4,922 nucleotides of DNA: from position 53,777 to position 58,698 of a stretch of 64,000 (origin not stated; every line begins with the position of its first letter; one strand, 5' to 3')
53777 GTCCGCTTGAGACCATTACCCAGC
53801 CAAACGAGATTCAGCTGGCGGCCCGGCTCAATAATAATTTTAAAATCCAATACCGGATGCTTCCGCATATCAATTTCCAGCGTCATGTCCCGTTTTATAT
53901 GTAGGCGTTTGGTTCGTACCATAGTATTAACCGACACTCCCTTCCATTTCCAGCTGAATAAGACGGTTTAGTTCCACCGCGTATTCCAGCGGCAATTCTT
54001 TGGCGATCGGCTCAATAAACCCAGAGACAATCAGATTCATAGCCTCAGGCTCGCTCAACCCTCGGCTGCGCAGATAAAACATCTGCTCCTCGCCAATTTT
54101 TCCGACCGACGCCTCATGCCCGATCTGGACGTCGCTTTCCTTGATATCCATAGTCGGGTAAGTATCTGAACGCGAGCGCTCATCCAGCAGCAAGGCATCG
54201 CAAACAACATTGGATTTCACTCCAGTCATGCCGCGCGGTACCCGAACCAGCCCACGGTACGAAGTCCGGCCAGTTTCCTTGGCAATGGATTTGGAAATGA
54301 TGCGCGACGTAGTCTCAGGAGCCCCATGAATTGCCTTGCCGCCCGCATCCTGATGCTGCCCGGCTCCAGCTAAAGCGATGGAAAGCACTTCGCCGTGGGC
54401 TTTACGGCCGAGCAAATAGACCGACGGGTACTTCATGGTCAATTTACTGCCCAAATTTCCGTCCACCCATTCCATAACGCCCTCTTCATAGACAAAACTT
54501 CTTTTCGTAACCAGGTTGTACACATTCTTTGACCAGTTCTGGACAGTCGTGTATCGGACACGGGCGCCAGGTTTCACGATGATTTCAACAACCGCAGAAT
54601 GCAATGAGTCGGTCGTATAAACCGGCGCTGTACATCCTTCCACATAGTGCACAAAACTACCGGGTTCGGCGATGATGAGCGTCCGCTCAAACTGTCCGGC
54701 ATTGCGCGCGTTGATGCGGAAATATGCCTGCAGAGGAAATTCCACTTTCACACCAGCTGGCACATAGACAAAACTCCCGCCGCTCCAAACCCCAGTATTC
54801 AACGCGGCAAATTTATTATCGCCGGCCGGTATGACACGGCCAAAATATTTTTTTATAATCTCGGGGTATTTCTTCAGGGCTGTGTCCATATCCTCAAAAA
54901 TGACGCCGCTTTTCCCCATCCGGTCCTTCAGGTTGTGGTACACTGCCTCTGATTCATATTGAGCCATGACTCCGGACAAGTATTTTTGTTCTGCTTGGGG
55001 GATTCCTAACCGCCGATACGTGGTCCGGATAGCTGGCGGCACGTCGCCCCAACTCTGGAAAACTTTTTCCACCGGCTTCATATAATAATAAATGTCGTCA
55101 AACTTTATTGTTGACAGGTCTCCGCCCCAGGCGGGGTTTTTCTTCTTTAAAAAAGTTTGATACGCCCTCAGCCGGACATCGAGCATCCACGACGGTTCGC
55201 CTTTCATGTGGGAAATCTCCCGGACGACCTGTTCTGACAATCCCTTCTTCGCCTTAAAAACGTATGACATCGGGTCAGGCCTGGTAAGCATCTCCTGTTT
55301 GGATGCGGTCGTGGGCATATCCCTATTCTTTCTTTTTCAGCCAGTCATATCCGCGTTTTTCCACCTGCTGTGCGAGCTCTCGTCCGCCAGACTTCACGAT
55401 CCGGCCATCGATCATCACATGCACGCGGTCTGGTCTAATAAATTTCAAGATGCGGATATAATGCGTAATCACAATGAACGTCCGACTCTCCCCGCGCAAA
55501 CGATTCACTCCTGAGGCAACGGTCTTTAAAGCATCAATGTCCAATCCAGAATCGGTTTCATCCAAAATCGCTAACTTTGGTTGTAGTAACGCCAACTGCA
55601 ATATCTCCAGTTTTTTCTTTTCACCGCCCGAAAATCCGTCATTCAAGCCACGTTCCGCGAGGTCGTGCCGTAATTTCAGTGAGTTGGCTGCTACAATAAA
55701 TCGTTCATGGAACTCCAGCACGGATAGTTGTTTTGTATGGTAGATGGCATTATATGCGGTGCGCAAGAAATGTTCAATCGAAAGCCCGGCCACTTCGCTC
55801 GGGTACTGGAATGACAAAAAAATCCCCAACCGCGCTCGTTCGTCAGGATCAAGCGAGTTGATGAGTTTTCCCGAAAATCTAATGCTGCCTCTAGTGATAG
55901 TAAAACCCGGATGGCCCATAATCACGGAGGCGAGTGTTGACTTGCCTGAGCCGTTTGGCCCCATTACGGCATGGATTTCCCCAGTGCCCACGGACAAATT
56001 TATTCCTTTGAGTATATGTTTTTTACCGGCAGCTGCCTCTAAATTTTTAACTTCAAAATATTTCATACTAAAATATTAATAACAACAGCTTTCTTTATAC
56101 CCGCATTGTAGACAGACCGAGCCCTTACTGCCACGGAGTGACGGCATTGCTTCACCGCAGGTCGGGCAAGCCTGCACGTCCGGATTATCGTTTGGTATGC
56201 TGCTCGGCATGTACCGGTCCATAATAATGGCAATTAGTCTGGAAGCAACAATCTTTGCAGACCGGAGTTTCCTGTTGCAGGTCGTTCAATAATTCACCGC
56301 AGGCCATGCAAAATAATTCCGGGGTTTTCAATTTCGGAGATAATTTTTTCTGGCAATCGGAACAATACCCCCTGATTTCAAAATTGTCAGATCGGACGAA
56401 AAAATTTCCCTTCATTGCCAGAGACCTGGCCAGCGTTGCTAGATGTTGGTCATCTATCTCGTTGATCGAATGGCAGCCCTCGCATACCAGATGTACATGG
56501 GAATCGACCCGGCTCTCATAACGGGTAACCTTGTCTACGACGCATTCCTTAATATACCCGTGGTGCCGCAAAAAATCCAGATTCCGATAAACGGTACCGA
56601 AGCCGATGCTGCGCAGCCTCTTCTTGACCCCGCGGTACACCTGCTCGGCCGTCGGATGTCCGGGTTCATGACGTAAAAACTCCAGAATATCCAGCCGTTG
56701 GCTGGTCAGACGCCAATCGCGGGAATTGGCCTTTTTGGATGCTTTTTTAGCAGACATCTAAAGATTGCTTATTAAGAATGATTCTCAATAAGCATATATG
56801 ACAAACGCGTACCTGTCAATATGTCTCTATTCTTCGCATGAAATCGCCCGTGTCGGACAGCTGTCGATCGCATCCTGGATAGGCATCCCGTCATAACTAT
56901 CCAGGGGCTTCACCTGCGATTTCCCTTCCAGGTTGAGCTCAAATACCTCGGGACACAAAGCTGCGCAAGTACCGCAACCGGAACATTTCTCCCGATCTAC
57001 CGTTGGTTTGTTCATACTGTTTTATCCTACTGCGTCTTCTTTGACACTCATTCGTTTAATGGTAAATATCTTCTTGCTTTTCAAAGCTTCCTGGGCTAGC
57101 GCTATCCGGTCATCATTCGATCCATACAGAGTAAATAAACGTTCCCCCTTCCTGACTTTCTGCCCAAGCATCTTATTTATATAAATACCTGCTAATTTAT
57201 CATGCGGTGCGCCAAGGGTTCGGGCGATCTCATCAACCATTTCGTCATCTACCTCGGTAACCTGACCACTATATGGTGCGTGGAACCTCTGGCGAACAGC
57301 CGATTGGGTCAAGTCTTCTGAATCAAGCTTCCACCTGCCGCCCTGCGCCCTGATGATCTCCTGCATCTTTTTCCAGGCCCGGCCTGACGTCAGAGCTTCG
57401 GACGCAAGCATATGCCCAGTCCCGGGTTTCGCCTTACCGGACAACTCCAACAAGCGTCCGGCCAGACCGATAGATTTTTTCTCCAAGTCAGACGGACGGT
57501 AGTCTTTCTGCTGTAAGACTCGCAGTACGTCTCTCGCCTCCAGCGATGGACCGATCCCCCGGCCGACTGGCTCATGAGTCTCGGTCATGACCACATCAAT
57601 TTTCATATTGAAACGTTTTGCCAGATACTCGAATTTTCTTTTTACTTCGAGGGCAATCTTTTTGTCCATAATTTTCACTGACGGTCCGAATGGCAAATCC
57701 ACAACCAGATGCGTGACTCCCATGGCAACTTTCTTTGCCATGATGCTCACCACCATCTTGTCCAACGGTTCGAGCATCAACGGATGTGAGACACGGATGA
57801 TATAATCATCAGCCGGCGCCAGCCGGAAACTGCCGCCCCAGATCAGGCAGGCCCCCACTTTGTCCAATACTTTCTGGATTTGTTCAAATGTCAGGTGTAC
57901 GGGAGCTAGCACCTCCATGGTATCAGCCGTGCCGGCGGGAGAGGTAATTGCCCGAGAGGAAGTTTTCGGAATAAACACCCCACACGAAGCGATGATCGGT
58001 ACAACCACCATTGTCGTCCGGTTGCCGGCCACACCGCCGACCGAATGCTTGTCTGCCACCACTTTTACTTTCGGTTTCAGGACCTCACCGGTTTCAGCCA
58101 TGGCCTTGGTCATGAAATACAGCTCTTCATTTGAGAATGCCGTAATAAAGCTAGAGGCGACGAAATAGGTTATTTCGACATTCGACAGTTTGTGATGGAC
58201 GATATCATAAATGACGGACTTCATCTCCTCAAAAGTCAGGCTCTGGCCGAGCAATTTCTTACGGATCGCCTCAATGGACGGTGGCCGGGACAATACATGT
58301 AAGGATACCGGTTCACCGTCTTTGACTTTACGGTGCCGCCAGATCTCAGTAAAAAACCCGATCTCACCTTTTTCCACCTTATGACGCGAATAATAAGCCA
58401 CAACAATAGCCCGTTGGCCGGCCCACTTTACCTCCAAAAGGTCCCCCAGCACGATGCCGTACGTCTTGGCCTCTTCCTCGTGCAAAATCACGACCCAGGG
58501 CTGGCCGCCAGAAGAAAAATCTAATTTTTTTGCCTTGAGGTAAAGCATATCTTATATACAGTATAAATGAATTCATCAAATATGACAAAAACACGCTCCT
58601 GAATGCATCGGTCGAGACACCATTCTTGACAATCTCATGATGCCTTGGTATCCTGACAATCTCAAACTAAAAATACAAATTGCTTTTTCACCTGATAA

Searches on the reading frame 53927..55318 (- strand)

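Call 58: search_protein_families(library=pfam, proteins=[window:53927-55318:-], max_evalue=0.0001)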
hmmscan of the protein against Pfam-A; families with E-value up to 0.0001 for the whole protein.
window:53927-55318:- (463 aa): 2 families
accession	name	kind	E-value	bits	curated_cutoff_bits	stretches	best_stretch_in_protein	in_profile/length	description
PF01458.23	SUFBD_core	-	1.1e-83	280.6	27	1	200-434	1-232/232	SUF system FeS cluster assembly, SufBD core domain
PF19295.5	SufBD_N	-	1.6e-11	44.6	23.5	1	135-197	109-171/172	SufBD protein N-terminal region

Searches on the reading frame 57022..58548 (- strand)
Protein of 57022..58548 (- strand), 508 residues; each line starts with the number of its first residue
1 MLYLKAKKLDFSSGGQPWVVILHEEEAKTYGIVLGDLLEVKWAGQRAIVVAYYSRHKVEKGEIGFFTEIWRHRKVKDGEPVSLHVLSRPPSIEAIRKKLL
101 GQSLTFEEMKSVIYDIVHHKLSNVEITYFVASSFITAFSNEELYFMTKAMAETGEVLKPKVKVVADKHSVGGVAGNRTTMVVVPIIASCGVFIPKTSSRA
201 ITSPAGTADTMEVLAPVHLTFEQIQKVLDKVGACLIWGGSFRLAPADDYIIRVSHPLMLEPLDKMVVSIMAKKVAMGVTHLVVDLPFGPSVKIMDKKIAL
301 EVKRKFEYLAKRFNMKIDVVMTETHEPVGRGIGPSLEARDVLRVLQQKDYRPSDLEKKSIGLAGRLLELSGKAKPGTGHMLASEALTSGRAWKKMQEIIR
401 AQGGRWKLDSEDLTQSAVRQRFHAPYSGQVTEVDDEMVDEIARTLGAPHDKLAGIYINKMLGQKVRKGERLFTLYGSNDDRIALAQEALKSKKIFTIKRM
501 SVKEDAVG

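Call 58: search_protein_families(library=pfam, proteins=[window:57022-58548:-], max_evalue=0.0001)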
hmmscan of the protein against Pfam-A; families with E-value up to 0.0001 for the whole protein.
window:57022-58548:- (508 aa): 3 families
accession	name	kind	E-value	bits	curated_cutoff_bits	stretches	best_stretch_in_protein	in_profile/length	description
PF00591.27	Glycos_transf_3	-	4.5e-12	46.6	27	1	163-287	3-141/253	Glycosyl transferase family, a/b domain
PF02885.22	Glycos_trans_3N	-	1.3e-10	41.3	26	1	93-154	2-63/63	Glycosyl transferase family, helical bundle domain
PF07831.19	PYNP_C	-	2.1e-09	37.3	27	1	430-491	2-70/75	Pyrimidine nucleoside phosphorylase C-terminal domain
